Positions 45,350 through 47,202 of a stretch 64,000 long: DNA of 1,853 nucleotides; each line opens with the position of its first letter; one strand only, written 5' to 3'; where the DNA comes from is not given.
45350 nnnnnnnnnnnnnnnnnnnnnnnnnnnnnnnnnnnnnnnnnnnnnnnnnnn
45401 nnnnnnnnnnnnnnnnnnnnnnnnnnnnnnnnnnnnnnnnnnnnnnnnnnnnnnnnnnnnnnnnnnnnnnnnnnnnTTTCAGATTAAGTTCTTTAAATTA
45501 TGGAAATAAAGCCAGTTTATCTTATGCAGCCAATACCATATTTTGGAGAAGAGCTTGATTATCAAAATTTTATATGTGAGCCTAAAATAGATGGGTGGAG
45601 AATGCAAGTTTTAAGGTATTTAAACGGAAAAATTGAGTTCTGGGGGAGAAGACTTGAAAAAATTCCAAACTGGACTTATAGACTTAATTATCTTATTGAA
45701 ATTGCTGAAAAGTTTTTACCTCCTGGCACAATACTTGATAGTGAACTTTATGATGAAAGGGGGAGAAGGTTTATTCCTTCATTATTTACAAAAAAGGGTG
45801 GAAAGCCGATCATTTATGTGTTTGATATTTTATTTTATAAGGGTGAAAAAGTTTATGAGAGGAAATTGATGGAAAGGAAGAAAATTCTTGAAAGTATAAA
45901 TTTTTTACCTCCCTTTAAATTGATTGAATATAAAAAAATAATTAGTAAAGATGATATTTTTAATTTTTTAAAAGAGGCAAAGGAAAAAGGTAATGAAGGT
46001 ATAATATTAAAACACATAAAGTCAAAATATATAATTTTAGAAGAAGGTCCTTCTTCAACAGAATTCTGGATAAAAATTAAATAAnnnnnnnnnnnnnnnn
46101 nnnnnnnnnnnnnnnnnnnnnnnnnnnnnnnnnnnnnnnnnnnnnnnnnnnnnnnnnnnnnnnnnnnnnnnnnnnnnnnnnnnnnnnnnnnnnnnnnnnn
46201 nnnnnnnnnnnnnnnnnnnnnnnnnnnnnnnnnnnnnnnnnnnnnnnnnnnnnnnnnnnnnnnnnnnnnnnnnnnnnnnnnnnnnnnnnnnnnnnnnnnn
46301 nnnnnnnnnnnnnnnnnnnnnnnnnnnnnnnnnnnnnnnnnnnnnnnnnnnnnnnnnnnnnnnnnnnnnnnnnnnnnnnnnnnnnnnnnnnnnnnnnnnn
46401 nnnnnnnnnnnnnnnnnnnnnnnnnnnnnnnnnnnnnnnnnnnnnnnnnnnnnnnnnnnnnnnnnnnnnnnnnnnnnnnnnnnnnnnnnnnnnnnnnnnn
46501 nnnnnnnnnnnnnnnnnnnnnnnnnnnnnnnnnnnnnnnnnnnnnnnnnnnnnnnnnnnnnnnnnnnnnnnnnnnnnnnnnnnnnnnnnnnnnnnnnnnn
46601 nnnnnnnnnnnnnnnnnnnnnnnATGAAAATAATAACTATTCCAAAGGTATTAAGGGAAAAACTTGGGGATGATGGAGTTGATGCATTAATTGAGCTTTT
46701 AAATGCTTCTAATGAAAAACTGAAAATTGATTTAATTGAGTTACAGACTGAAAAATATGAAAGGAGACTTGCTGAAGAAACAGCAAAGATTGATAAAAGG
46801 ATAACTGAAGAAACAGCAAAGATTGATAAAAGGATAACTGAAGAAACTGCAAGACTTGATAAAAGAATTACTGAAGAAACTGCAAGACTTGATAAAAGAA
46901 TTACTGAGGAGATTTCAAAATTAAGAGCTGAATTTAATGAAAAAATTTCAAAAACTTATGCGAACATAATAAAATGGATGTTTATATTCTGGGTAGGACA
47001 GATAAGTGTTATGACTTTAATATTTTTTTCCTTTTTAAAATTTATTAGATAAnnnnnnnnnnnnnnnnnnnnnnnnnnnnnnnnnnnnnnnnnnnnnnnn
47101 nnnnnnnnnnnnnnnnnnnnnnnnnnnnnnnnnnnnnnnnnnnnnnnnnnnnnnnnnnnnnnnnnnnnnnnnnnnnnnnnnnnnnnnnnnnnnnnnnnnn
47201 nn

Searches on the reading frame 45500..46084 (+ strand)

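Call 63: search_protein_families(library=pfam, proteins=[window:45500-46084:+], max_evalue=0.001)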
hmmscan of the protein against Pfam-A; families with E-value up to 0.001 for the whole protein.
window:45500-46084:+ (194 aa): 1 family
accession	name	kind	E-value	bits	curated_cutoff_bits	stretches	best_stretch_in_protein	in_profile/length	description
PF01068.26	DNA_ligase_A_M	-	1.6e-23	83.9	26.2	1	18-194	16-204/204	ATP dependent DNA ligase domain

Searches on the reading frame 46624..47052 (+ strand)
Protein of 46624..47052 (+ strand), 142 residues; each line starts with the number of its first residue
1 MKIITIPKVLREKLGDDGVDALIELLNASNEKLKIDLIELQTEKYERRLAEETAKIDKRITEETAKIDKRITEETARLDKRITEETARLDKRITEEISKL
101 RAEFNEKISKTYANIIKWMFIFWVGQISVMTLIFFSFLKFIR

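Call 63: search_protein_families(library=pfam, proteins=[window:46624-47052:+], max_evalue=0.001)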
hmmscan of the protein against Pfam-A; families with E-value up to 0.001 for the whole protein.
window:46624-47052:+ (142 aa): 1 family
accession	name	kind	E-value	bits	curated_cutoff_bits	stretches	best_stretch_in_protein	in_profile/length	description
PF01442.23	Apolipoprotein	-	1.5e-05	25.2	90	1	39-108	10-90/190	Apolipoprotein A1/A4/E domain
